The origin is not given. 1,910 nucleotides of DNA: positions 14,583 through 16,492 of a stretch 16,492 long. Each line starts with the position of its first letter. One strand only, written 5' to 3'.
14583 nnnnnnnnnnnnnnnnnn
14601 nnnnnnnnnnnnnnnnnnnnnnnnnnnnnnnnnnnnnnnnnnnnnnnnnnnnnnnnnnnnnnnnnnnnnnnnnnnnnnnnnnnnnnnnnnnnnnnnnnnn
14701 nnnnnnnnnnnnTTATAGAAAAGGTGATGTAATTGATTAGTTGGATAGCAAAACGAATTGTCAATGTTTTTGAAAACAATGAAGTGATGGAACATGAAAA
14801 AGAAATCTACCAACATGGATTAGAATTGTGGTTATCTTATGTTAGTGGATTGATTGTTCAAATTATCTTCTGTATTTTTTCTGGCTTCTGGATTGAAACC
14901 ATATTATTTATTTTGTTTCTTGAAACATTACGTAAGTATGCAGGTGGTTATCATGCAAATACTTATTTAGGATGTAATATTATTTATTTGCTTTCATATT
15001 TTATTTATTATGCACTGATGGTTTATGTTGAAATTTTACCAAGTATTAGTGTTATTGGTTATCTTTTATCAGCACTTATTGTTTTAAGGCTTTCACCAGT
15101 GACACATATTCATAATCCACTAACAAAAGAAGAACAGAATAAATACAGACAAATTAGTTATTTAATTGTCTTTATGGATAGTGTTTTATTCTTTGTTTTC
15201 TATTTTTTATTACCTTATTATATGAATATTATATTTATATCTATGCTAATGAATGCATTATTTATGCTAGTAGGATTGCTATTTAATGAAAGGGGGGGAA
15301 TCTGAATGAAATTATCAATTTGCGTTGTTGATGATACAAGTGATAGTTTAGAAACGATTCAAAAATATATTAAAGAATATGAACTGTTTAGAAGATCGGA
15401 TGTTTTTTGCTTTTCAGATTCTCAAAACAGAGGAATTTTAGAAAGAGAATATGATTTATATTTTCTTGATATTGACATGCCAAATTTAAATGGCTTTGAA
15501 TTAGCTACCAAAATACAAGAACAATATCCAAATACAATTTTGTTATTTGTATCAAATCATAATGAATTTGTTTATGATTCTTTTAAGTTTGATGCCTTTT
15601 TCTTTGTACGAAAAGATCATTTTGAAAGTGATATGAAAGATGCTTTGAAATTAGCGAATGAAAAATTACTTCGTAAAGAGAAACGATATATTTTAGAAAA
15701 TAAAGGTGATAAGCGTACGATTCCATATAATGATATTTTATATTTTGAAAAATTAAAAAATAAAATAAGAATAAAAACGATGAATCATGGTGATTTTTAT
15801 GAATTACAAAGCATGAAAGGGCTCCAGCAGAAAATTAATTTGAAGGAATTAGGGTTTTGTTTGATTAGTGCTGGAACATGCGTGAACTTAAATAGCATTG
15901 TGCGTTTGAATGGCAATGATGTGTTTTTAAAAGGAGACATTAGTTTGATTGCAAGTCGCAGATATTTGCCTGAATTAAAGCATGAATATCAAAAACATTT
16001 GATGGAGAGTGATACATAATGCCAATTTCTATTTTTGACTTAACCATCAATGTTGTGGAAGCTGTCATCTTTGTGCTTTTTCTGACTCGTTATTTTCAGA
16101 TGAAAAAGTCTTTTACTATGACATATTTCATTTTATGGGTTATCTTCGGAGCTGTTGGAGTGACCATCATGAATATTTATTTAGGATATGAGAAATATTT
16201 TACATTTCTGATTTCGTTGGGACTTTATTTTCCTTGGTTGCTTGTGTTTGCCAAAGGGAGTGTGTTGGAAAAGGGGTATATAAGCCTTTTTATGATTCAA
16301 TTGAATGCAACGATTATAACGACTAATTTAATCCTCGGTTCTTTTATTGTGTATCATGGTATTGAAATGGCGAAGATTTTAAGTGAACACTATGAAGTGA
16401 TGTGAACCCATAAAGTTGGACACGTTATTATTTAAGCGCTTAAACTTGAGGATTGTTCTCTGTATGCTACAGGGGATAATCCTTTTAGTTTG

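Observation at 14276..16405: agr-like quorum-sensing cassette with no recognisable AgrD precursor gene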

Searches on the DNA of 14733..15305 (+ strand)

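Call 48: search_rna_families(sources=[L001, L003, L007], threshold=gathering)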
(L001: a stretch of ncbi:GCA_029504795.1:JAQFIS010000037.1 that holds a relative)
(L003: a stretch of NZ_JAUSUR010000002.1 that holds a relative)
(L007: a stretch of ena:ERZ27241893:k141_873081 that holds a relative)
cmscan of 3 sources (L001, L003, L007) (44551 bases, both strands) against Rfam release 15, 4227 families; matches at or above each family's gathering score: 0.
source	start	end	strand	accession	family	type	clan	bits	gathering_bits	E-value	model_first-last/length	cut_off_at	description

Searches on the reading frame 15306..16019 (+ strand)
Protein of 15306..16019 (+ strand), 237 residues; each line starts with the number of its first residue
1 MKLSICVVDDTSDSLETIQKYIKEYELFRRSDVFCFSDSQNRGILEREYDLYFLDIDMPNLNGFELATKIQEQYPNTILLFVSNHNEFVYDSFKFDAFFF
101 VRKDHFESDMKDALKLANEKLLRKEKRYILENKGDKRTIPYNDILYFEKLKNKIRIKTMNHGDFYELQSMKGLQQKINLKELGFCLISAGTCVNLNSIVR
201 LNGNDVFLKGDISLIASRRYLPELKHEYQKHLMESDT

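Call 3: search_protein_families(library=pfam, proteins=[window:15306-16019:+], max_evalue=1)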
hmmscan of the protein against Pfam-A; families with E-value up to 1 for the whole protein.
window:15306-16019:+ (237 aa): 3 families
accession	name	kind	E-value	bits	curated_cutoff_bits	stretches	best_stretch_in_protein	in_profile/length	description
PF00072.30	Response_reg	-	1e-13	51.9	30.2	1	5-114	1-110/111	Response regulator receiver domain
PF04397.21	LytTR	-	3.5e-09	37.2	22.6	1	138-226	5-95/98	LytTr DNA-binding domain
PF22331.1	Sas-6-like_oligomerization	-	0.039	14.7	27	1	210-235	13-38/66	Sas-6-like, oligomerization domain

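Call 4: search_protein_families(library=ncbifam, proteins=[window:15306-16019:+], max_evalue=1)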
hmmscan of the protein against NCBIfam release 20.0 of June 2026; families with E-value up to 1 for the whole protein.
window:15306-16019:+ (237 aa): 53 families (the best 25 are shown)
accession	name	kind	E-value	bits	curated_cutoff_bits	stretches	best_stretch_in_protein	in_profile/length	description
NF008677.0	PRK11697.1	equivalog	3.7e-09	36.3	246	1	5-226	4-233/238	two-component system response regulator BtsR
NF010684.1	PRK14084.1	equivalog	3.9e-09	36.6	375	1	44-129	42-127/254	response regulator transcription factor LytR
NF046049.1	quorum_RR_AgrA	equivalog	4.7e-07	29.6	400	1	1-199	1-211/238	quorum-sensing response regulator AgrA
NF051850.1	RespRegRprY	equivalog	5.6e-07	29.2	370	1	5-106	7-108/234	response regulator transcription factor RprY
NF052445.1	RespRegMctR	equivalog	1.9e-06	27.4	300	1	4-112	3-113/205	two-component system response regulator MctR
NF001965.0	PRK00742.1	subfamily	7.5e-06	25.4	293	1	2-125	3-127/357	chemotaxis-specific protein-glutamate methyltransferase CheB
TIGR01818.1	ntrC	equivalog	1.3e-05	24.2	558.6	1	7-127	3-120/463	nitrogen regulation protein NR(I)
NF033120.0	vanR_FM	exception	1.9e-05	24.5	460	1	3-87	4-86/231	vancomycin resistance response regulator transcription factor, VanR-F/VanR-M family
NF033117.2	vanR_ACDEGLN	exception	2.1e-05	24.2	350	1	5-87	1-81/226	VanR-ABDEGLN family response regulator transcription factor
NF007935.0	PRK10651.1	equivalog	2.9e-05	23.4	250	1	47-117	51-123/216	two-component system response regulator NarL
NF009206.0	PRK12555.1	subfamily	5.7e-05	22.2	342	1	4-124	2-123/340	chemotaxis-specific protein-glutamate methyltransferase CheB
NF053854.1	RespRegPhoBBctds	equivalog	7.1e-05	22.3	270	1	5-84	1-79/225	two-component system response regulator PhoB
NF046022.1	RespRegCpdRBruc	equivalog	0.00014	21.8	180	1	44-83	41-80/120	cell cycle two-component system response regulator CpdR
NF000404.1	vanR-D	exception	0.00033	20.2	500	1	3-81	3-79/232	vancomycin resistance response regulator transcription factor VanR-D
TIGR02875.1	spore_0_A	equivalog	0.00034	20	200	1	2-104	2-108/262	sporulation transcription factor Spo0A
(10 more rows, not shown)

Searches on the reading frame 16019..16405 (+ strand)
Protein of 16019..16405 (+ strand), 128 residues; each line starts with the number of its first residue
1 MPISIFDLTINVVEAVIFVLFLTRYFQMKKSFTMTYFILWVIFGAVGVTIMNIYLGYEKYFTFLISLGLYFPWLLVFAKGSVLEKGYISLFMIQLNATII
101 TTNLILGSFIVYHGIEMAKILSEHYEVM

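Call 3: search_protein_families(library=pfam, proteins=[window:16019-16405:+], max_evalue=1)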
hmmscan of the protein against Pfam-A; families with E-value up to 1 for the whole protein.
window:16019-16405:+ (128 aa): 0 families

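Call 4: search_protein_families(library=ncbifam, proteins=[window:16019-16405:+], max_evalue=1)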
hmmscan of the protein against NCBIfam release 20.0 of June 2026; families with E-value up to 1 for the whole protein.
window:16019-16405:+ (128 aa): 1 family
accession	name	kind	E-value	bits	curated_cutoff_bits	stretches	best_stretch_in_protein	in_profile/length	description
NF008512.1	PRK11431.1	equivalog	0.012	15.9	126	1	11-70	34-93/104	quaternary ammonium compound efflux SMR transporter SugE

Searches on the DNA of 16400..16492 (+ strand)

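Call 36: search_dna_similar(query=window:16400-16492:+, collection=plasmids, mode=distant, max_evalue=1, max_rows=10)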
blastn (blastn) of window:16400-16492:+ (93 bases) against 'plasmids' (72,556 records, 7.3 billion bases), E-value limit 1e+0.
Records with a match: 72; places in all: 82; records where one place covers at least 80% of the query: 54.
Best place of each record, by identity: 95-99% 1; 90-95% 4; 80-90% 6; 60-80% 61.
By first word of the organism name: Bacillus 47; Acinetobacter 10; Priestia 8; Fusobacterium 2; Proteus 2; Lactiplantibacillus 1; Paenibacillus 1; Fructilactobacillus 1.
By predicted mobility (MOB-suite, as given by PLSDB): non-mobilizable 42; mobilizable 19; conjugative 11.
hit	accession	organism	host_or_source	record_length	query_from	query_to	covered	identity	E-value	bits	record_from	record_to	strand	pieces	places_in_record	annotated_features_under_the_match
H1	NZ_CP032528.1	Priestia megaterium NCT-2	-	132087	3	92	97%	78.9%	4e-11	74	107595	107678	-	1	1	IS3 family transposase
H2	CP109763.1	Priestia megaterium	potato,mixed culture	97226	4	92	96%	78.7%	1e-10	73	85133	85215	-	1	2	IS3 family transposase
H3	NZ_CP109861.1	Priestia megaterium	dendrobium,mixed culture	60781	4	92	96%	78.7%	1e-10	73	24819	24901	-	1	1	IS3 family transposase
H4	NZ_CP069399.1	Priestia megaterium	Homo sapiens,Pure culture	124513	4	92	96%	78.7%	1e-10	73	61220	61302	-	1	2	IS3 family transposase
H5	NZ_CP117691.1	Priestia megaterium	ginseng,Single cell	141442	4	92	96%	78.7%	1e-10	73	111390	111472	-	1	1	IS3 family transposase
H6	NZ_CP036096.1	Bacillus toyonensis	cell culture,soil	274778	4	92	96%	78.0%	2e-7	62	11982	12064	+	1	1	IS3-like element ISBth167 family transposase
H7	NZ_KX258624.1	Bacillus thuringiensis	-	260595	4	92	96%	78.0%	2e-7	62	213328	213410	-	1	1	none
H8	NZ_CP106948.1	Bacillus thuringiensis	BGSC database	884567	4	92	96%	76.9%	3e-6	57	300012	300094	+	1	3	IS3-like element ISBth167 family transposase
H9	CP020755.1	Bacillus thuringiensis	Single cell,Tissue, animal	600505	4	92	96%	76.9%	3e-6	57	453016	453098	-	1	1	none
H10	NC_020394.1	Bacillus thuringiensis serovar thuringiensis str. IS5056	-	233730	4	92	96%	76.9%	3e-6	57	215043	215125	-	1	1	none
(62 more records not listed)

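Call 37: get_annotated_region(hit=H6, flank=2000)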
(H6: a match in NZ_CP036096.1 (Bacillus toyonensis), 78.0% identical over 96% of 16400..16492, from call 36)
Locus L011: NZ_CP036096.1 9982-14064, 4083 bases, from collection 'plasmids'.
description: Bacillus toyonensis strain JAS22/1 plasmid p275
organism: Bacillus toyonensis (NCBI taxid 155322)
taxonomy: Bacteria; Bacillota; Bacilli; Bacillales; Bacillaceae; Bacillus; Bacillus toyonensis
host: -; source: cell culture,soil; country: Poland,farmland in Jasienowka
typing (MOB-suite, as given by PLSDB): non-mobilizable; replicon rep_cluster_1869
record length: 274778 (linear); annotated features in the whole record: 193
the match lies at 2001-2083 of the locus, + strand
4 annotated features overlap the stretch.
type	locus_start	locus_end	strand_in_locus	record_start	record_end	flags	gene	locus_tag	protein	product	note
CDS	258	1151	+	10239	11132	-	-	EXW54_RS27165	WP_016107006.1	helix-turn-helix domain-containing protein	-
CDS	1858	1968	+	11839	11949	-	-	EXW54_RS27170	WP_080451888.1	YjcZ family sporulation protein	-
CDS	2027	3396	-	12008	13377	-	-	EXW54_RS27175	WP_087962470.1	IS3-like element ISBth167 family transposase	GO:0006313 - DNA transposition [Evidence IEA]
CDS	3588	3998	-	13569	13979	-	-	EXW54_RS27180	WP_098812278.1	hypothetical protein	-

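Call 38: get_annotated_region(hit=H1, flank=2000)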
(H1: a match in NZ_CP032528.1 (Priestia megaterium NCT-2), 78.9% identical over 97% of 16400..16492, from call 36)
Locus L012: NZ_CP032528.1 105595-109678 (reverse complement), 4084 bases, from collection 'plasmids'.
description: Priestia megaterium NCT-2 plasmid pNCT2_1, complete sequence
organism: Priestia megaterium NCT-2 (NCBI taxid 1138452)
taxonomy: Bacteria; Bacillota; Bacilli; Bacillales; Bacillaceae; Priestia; Priestia megaterium; Priestia megaterium NCT-2
host: -; source: -; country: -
typing (MOB-suite, as given by PLSDB): mobilizable; replicon rep_cluster_385; relaxase MOBP,MOBP
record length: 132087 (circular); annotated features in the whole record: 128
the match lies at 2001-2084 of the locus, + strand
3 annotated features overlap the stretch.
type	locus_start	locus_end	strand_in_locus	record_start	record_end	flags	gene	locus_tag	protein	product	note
CDS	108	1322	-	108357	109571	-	hmpA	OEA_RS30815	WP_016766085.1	NO-inducible flavohemoprotein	GO:0051409 - response to nitrosative stress [Evidence IEA]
CDS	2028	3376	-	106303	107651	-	-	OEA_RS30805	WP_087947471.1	IS3 family transposase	-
CDS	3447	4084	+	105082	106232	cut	-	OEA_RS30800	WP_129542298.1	IS3 family transposase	-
